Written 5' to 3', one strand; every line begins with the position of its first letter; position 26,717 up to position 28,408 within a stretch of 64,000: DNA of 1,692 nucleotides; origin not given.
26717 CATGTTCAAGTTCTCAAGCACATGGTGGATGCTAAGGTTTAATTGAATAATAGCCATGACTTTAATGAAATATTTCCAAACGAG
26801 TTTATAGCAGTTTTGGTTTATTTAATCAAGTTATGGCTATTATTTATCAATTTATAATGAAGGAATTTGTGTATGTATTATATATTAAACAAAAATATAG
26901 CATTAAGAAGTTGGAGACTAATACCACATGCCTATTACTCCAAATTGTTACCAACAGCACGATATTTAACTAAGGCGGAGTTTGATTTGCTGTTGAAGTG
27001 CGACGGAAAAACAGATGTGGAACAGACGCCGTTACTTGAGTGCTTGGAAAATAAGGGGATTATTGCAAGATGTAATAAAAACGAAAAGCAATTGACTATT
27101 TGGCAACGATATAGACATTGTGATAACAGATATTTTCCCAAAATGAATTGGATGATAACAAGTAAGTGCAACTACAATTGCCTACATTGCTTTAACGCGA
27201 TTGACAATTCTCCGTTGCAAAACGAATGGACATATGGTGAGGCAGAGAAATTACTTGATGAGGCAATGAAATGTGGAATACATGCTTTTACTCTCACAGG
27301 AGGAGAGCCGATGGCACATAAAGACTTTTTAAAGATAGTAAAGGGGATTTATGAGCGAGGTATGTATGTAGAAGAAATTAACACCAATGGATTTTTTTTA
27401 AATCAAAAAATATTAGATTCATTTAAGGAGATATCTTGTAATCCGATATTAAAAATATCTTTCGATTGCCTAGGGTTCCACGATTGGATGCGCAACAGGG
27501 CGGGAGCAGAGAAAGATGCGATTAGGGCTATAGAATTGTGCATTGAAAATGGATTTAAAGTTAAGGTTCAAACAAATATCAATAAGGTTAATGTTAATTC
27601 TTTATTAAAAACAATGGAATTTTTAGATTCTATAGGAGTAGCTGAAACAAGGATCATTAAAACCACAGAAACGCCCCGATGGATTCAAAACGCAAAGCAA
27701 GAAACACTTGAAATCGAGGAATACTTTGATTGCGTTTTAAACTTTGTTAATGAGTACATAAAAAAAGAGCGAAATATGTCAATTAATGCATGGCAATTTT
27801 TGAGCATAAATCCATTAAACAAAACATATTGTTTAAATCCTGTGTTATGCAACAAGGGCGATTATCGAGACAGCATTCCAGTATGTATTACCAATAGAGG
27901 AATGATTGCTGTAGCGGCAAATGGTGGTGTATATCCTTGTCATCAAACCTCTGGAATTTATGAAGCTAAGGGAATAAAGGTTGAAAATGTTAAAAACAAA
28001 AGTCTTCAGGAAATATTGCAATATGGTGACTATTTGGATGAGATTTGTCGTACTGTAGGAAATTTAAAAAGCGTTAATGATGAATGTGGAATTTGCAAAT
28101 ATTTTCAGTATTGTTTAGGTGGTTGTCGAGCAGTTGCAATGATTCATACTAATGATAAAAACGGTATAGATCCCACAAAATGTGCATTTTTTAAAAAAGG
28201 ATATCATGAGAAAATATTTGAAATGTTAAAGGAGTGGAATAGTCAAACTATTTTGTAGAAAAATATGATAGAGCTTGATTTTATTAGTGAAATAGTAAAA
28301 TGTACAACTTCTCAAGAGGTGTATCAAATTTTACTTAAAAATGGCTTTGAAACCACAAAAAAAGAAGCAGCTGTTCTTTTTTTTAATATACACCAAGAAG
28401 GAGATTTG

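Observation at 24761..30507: Unclassified RiPP operon: Cys-ladder (C-X3-C)n precursors with two dissimilar radical SAM/SPASM enzymes and an ABC-2 exporter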

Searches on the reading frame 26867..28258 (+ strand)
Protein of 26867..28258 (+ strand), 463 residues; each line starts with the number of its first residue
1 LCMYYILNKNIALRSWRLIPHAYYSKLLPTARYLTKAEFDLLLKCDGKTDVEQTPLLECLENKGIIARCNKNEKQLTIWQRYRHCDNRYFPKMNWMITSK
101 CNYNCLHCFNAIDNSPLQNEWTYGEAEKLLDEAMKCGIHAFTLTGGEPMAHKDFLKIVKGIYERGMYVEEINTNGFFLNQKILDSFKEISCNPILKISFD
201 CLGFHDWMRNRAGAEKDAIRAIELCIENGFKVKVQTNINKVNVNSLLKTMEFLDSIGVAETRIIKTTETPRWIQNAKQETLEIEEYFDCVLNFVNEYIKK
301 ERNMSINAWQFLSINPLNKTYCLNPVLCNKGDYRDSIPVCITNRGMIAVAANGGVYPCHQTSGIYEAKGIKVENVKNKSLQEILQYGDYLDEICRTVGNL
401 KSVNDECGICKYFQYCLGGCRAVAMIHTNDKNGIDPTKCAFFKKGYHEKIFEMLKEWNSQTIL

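Call 4: search_protein_families(library=ncbifam, proteins=[window:26867-28258:+], max_evalue=0.01)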
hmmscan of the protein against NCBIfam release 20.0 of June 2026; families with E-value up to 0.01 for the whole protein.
window:26867-28258:+ (463 aa): 60 families (the best 25 are shown)
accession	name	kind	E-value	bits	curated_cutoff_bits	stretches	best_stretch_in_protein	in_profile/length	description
TIGR04545.1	rSAM_ahbD_hemeb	equivalog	1e-32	113.9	500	1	94-432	3-329/339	heme b synthase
TIGR04053.2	TIGR04053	equivalog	1.3e-28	100.3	395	2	94-292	11-212/366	TIGR04053 family radical SAM/SPASM domain-containing protein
TIGR04546.1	rSAM_ahbC_deAc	equivalog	1e-27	97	650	1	91-257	39-204/390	12,18-didecarboxysiroheme deacetylase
TIGR04054.1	rSAM_NirJ1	equivalog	3.8e-27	94.9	650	1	91-437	36-379/387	putative heme d1 biosynthesis radical SAM protein NirJ1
TIGR04347.1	pseudo_SAM_Halo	equivalog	4.2e-26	92.1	525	1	86-259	33-205/390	TIGR04347 family pseudo-SAM/SPASM protein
TIGR04051.1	rSAM_NirJ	equivalog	4.6e-26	91.6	515.45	1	92-259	3-169/354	heme d1 biosynthesis radical SAM protein NirJ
NF045574.1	sacti_mat_StsB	exception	5.4e-26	91.4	625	2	92-271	97-274/466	StsB family radical SAM/SPASM domain sactipeptide maturase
TIGR04250.1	SCM_rSAM_ScmE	equivalog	3.4e-25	88.7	400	1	93-439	5-346/358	SynChlorMet cassette radical SAM/SPASM protein ScmE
TIGR04055.1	rSAM_NirJ2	equivalog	3.8e-25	89.1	500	1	94-431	3-314/326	putative heme d1 biosynthesis radical SAM protein NirJ2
TIGR03913.1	rad_SAM_trio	equivalog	3.6e-24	85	591.75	1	87-424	14-339/477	GDL motif peptide-associated radical SAM/SPASM maturase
NF050035.1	rSAM_WgK_link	exception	4.4e-23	81.8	650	2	95-296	13-212/367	radical SAM/SPASM peptide maturase WgkB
TIGR04251.1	SCM_rSAM_ScmF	equivalog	2.1e-22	80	400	1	93-424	6-325/353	SynChlorMet cassette radical SAM/SPASM protein ScmF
TIGR02668.1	moaA_archaeal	equivalog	3.8e-22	78.6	325.25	1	92-285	11-205/303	GTP 3',8-cyclase MoaA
TIGR02109.1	PQQ_syn_pqqE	equivalog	5.4e-22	78.2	381.35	1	97-458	13-347/358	pyrroloquinoline quinone biosynthesis protein PqqE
TIGR04103.1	rSAM_nif11_3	equivalog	1.4e-21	76.6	725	1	94-436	8-340/412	nif11-class peptide radical SAM maturase 3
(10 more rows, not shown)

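Call 5: search_protein_families(library=pfam, proteins=[window:26867-28258:+], max_evalue=0.01)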
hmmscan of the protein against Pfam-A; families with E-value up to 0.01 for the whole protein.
window:26867-28258:+ (463 aa): 3 families
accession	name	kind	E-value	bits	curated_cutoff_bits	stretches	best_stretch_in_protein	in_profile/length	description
PF04055.27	Radical_SAM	-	8.9e-18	65.5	29.5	1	97-253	3-166/166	Radical SAM superfamily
PF13353.11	Fer4_12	-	1.7e-07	32.1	22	1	98-180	12-96/137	4Fe-4S single cluster domain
PF13186.11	SPASM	-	3.2e-05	24.6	21.5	1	340-410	1-66/67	Iron-sulfur cluster-binding domain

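Call 18: find_homologous_proteins(query=window:26867-28258:+, max_evalue=1e-10)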
Query window:26867-28258:+ (463 aa): 1315 proteins with E <= 1e-10 among 4377 candidates; the best 120 are listed.
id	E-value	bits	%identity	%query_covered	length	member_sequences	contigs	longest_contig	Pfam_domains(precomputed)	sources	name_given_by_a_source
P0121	1.8e-275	932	86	96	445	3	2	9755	PF13186.12,PF04055.28,PF13353.12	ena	-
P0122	2.8e-254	862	76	100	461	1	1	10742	PF13186.12,PF04055.28,PF13353.12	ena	-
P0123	1.5e-220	751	65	100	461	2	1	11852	PF13186.12,PF04055.28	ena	-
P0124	1.1e-210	719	63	100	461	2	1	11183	PF13186.12,PF04055.28,PF13353.12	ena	-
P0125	6.3e-196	670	60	100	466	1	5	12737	PF04055.28,PF13353.12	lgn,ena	-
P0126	1.8e-192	658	61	98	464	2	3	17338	PF13186.12,PF04055.28,PF13353.12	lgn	-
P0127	2.7e-191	655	58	99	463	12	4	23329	PF04055.28,PF13353.12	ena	-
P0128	4.7e-191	654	58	99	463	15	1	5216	PF04055.28,PF13353.12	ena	-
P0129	2.1e-190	652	58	99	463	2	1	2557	PF04055.28,PF13353.12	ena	-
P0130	3.6e-190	651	58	99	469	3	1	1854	PF13186.12,PF04055.28,PF13353.12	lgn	-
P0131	1.8e-189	649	58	99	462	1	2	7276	PF13186.12,PF04055.28,PF13353.12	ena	-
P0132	6.3e-189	647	58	99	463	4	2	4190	PF13186.12,PF04055.28,PF13353.12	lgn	-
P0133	1.4e-188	646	59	99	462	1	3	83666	PF04055.28,PF13353.12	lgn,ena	-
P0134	4.4e-188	644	59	99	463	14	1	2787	PF13186.12,PF04055.28,PF13353.12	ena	-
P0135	5.5e-188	644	59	99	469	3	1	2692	PF13186.12,PF04055.28,PF13353.12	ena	-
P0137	1.7e-187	642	59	99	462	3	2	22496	PF04055.28,PF13353.12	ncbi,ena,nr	ncbi:MAG: radical SAM protein [Clostridia bacterium]|nr:radical SAM protein [Clostridia bacterium]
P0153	6.4e-185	634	58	98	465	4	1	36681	PF04055.28,PF13353.12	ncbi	ncbi:MAG: radical SAM protein [Lachnospiraceae bacterium]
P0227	1.4e-177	609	56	99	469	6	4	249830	PF13186.12,PF04055.28,PF13353.12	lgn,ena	-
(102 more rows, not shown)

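Call 19: find_encoding_contigs(protein=P0137, flank=7000, max_places=2)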
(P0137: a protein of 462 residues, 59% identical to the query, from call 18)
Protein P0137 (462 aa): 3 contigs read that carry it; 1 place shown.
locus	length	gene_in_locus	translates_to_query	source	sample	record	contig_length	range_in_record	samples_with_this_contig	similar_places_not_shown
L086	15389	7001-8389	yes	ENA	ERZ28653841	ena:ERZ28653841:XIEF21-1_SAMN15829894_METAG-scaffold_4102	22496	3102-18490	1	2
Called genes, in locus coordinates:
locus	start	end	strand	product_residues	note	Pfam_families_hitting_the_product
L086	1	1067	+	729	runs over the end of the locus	PF03412:Peptidase_C39, PF12385:Peptidase_C70 (weak), PF13529:Peptidase_C39_2 (weak), PF00664:ABC_membrane, PF00005:ABC_tran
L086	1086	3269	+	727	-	PF00664:ABC_membrane, PF00005:ABC_tran, PF02463:SMC_N (faint)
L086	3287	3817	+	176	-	-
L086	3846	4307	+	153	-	-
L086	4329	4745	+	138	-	-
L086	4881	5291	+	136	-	-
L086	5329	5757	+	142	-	PF07862:Nif11 (weak)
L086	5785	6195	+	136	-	-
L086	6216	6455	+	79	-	-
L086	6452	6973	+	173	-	PF07638:Sigma70_ECF (weak), PF04542:Sigma70_r2, PF08281:Sigma70_r4_2, PF04545:Sigma70_r4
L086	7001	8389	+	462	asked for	PF04055:Radical_SAM, PF13353:Fer4_12 (weak)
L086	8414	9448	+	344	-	-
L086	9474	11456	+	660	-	PF00149:Metallophos, PF09587:PGA_cap (weak), PF02872:5_nucleotid_C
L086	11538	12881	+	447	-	PF01554:MatE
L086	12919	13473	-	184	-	-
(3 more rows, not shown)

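Call 20: find_encoding_contigs(protein=P0153, flank=7000, max_places=2)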
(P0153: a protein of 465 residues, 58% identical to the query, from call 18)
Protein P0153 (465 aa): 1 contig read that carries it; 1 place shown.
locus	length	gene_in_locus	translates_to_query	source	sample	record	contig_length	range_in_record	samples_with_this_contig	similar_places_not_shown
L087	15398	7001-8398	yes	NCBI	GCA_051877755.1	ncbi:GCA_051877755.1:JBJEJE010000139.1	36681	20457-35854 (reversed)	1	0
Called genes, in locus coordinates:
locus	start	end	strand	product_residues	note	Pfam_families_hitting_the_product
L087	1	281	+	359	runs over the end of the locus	PF04055:Radical_SAM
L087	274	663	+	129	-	PF07862:Nif11 (weak)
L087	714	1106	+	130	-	PF07862:Nif11 (weak)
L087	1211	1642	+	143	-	PF07862:Nif11 (weak)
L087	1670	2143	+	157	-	-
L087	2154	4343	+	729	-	PF03412:Peptidase_C39, PF12385:Peptidase_C70 (faint), PF13529:Peptidase_C39_2 (weak), PF00664:ABC_membrane, PF00005:ABC_tran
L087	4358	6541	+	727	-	PF02463:SMC_N (faint), PF00664:ABC_membrane, PF00005:ABC_tran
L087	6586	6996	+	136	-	-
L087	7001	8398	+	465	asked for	PF04055:Radical_SAM, PF13353:Fer4_12 (weak)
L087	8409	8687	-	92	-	-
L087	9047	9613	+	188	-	PF12822:ECF_trnsprt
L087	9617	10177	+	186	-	PF01712:dNK (faint), PF13238:AAA_18 (faint)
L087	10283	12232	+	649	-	PF12837:Fer4_6 (faint), PF12838:Fer4_7 (weak), PF14697:Fer4_21 (weak), PF00037:Fer4 (weak), PF02906:Fe_hyd_lg_C, PF04060:FeS (weak), PF00015:MCPsignal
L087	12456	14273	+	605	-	PF01590:GAF (weak), PF00990:GGDEF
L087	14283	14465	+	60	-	PF13487:HD_5 (weak)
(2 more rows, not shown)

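Call 21: find_encoding_contigs(protein=P0227, flank=7000, max_places=2)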
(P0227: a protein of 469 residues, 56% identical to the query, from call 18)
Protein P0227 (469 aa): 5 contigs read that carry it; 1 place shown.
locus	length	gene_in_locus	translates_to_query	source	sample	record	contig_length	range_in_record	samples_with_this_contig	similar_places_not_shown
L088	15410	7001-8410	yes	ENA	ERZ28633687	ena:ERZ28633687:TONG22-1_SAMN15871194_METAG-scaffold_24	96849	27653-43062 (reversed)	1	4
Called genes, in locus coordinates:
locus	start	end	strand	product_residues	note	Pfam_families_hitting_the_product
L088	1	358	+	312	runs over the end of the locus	-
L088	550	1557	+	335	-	PF11288:DUF3089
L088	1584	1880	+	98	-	PF01740:STAS, PF13466:STAS_2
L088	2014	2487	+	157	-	-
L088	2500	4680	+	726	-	PF03412:Peptidase_C39, PF12385:Peptidase_C70 (weak), PF13529:Peptidase_C39_2 (faint), PF00664:ABC_membrane, PF00005:ABC_tran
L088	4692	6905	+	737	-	PF02463:SMC_N (faint), PF00664:ABC_membrane, PF00005:ABC_tran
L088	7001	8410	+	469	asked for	PF04055:Radical_SAM, PF13353:Fer4_12, PF13186:SPASM (weak)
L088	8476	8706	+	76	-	-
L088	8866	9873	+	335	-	PF00962:A_deaminase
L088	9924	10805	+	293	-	PF24391:HD-CE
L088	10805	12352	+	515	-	PF10613:Lig_chan-Glu_bd (faint), PF00497:SBP_bac_3, PF00528:BPD_transp_1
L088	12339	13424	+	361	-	PF02463:SMC_N (weak), PF00005:ABC_tran, PF13304:AAA_21 (faint)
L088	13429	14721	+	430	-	PF07969:Amidohydro_3 (faint), PF01979:Amidohydro_1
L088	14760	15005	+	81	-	-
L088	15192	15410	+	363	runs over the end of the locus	PF05580:Peptidase_S55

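Call 44: search_solved_structures(query=window:26867-28258:+, max_evalue=0.001)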
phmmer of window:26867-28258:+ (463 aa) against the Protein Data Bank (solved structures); distinct sequences matched with E-value up to 0.001: 15.
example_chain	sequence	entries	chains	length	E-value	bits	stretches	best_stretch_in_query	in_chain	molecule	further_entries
6efn_A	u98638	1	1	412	5.3e-08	35.3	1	94-289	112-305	Sporulation killing factor maturation protein SkfB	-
7vob_C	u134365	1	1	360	1.5e-07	33.8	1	98-260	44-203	Cytosylglucuronate decarboxylase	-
7voc_C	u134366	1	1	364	1.5e-07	33.8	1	98-260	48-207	Cytosylglucuronate decarboxylase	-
6c8v_A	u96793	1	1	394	2.9e-06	29.6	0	97-177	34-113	Coenzyme PQQ synthesis protein E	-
9dfn_A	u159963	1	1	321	9.4e-06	27.9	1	92-246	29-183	Radical SAM core domain-containing protein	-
9dfu_A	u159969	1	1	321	1.7e-05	27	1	92-246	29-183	Radical SAM core domain-containing protein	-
7tol_A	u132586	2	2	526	3.2e-05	26.1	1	94-245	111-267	glycerol dibiphytanyl glycerol tetraether - macrocyclic archaeol synthase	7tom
6b4c_A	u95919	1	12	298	0.00015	23.9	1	92-242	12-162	Viperin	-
9dfw_A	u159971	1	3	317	0.00015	23.9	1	92-242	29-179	Radical SAM core domain-containing protein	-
9dgw_A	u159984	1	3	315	0.00015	23.9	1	92-242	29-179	Radical SAM core domain-containing protein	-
7n7i_A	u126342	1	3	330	0.00015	23.9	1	92-242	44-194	Viperin-like enzyme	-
7n7h_A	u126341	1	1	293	0.00018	23.7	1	93-242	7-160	VIPERIN-LIKE ENZYME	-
8wm2_A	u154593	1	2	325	0.00024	23.2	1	96-186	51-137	Fe-S radical SAM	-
1tv7_A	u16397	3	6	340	0.00059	22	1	93-256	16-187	Molybdenum cofactor biosynthesis protein A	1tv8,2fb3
2fb2_A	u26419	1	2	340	0.00081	21.5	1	95-256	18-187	Molybdenum cofactor biosynthesis protein A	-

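Call 58: search_protein_families(library=pfam, alignment_id=A4, max_evalue=0.1)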
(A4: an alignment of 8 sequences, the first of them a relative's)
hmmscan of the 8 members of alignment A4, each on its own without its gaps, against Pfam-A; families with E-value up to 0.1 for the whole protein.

A. member 1, L088:8476-8703:+ (76 aa): 5 families
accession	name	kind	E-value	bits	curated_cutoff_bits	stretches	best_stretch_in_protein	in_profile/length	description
PF07862.16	Nif11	-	0.00019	22.1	23.8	1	11-37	21-47/48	Nif11 domain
PF11116.13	DUF2624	-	0.00046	21.4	24.7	1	5-40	3-38/83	Protein of unknown function (DUF2624)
PF07498.18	Rho_N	-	0.018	15.5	24.9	1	15-34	3-22/43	Rho termination factor, N-terminal domain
PF03433.18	EspA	-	0.042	14.1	23.4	1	16-60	87-132/180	EspA-like secreted protein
PF13170.11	DUF4003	-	0.068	13.1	28.1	0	27-69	148-190/296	Protein of unknown function (DUF4003)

B. families by the number of members that match (of 8 scanned): 13 families
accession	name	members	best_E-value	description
PF07862.16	Nif11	8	1e-06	Nif11 domain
PF11116.13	DUF2624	8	0.00046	Protein of unknown function (DUF2624)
PF04604.19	L_biotic_typeA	4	0.002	Type-A lantibiotic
PF07498.18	Rho_N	2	0.018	Rho termination factor, N-terminal domain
PF09723.15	Zn_ribbon_8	1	0.0062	Zinc ribbon domain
PF08274.17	Zn_Ribbon_YjdM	1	0.0098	PhnA Zinc-Ribbon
PF19189.6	Mtf2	1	0.011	Mtf2 family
PF07754.17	HVO_2753_ZBP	1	0.037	Small zinc finger protein HVO_2753-like, Zn-binding pocket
PF03433.18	EspA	1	0.042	EspA-like secreted protein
PF17180.10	Zn_ribbon_3CxxC_2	1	0.05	Zinc-binding domain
PF13170.11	DUF4003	1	0.068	Protein of unknown function (DUF4003)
PF21100.3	MCM_C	1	0.07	MCM protein C-terminal winged helix-turn-helix domain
PF13628.12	DUF4142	1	0.09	Domain of unknown function (DUF4142)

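Call 66: predict_structure(alignment_id=A2)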
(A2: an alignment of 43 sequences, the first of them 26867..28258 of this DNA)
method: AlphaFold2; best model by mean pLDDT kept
length: 463 residues; sequences in the alignment: 43
mean_pLDDT: 88.9   pTM: 0.88
mean pLDDT of the five models: 88.9, 87.1, 86.3, 83.5, 82.5
residues with pLDDT >= 90: 302; 70-90: 127; 50-70: 20; < 50: 14
segments of 3 or more residues with pLDDT < 50: 104-116
pLDDT, mean of each block of 10 residues (from residue 1): 90 89 85 94 96 95 95 93 90 84 47 51 95 93 86 94 94 91 96 93 84 91 98 93 95 98 75 63 93 97 95 97 94 91 84 88 81 93 87 90 93 92 84 90 97 97 89
secondary structure, 60 per line:
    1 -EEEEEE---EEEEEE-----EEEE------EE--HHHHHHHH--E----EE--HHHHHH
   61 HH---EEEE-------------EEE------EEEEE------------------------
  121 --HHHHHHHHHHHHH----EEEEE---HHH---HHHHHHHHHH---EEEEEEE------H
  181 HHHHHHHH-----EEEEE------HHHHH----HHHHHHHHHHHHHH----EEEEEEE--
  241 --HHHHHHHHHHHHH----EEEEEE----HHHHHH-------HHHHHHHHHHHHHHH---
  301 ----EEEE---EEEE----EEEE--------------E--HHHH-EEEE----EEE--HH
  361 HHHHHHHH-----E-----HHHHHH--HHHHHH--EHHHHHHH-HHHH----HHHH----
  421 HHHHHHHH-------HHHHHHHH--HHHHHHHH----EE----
elements in order: E2-7 E11-16 E22-25 H36-43 H55-62 E66-69 E83-85 E92-96 H123-135 E140-144 H154-163 E167-173 H180-188 E194-198 H205-209 H214-227 E232-238 H243-255 E260-265 H270-275 H283-297 E305-308 E312-315 E320-323 H341-344 E346-349 E354-356 H359-368 H380-385 H388-393 H397-403 H405-408 H413-416 H421-428 H436-443 H446-453

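Call 69: fold_search(model_id=the predicted structure, library=pdb)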
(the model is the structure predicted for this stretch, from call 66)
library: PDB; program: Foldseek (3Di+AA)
matches with E <= 10: 1677; with E <= 0.001: 132
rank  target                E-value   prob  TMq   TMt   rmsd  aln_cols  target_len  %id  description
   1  5v1t_A                2.3e-16  1.00  0.64  0.67   6.5       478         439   13  Crystal structure of Streptococcus suis SuiB bound to precursor peptide SuiA (released 2017-08-30)
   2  5v1s_A                3.2e-15  1.00  0.60  0.64   8.1       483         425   13  Crystal structure of Streptococcus suis SuiB bound to S-adenosylmethionine (released 2017-08-30)
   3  6c8v                  1.0e-14  1.00  0.51  0.72   5.8       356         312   18  X-ray structure of PqqE from Methylobacterium extorquens (released 2018-02-14)
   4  5v1s_B                1.2e-14  1.00  0.62  0.66   6.1       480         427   13  Crystal structure of Streptococcus suis SuiB bound to S-adenosylmethionine (released 2017-08-30)
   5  5v1q_A                1.3e-14  1.00  0.61  0.65   7.6       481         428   13  Crystal structure of Streptococcus suis SuiB (released 2017-08-30)
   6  6efn                  3.9e-14  1.00  0.51  0.61   8.5       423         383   16  Structure of a RiPP maturase, SkfB (released 2018-10-24)
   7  5v1q_B                6.6e-14  1.00  0.65  0.68   5.9       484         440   14  Crystal structure of Streptococcus suis SuiB (released 2017-08-30)
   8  4k36_A                6.9e-12  1.00  0.56  0.67   5.5       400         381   14  His6 tagged anSMEcpe with bound AdoMet (released 2013-05-08)
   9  4k36_B                7.4e-12  1.00  0.55  0.68   5.8       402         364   14  His6 tagged anSMEcpe with bound AdoMet (released 2013-05-08)
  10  4k38_A                1.5e-11  1.00  0.57  0.70   5.3       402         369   15  Native anSMEcpe with bound AdoMet and Kp18Cys peptide (released 2013-05-08)
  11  4k37_B                1.6e-11  1.00  0.57  0.70   5.6       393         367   16  Native anSMEcpe with bound AdoMet (released 2013-05-08)
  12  4k39_A                1.7e-11  1.00  0.56  0.69   5.6       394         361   14  Native anSMEcpe with bound AdoMet and Cp18Cys peptide (released 2013-05-08)
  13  4k37_A                2.1e-11  1.00  0.57  0.71   5.4       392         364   14  Native anSMEcpe with bound AdoMet (released 2013-05-08)
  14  7vob                  2.9e-11  1.00  0.44  0.60  10.1       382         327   16  The crystal structure of a Radical SAM Enzyme BlsE involved in the Biosynthesis of Blasticidin S (released 2022-05-04)
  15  4k38_B                3.7e-11  1.00  0.57  0.71   5.4       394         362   14  Native anSMEcpe with bound AdoMet and Kp18Cys peptide (released 2013-05-08)
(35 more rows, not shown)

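Call 74: search_protein_families(library=padloc, proteins=[window:26867-28258:+], max_evalue=0.001)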
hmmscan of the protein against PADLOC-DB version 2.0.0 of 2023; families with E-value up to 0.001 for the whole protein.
window:26867-28258:+ (463 aa): 3 families
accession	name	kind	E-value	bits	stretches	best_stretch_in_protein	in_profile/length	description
PDLC02903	pVip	-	5.4e-20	69.9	1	93-267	2-172/257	Viperins not associated with kinases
PDLC02904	pVip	-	4e-19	67.2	1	93-270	5-179/262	Viperins associated with kinases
PDLC02905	pVip-kinase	-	3.8e-06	24.4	1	72-246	162-345/474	Viperin-kinase fusion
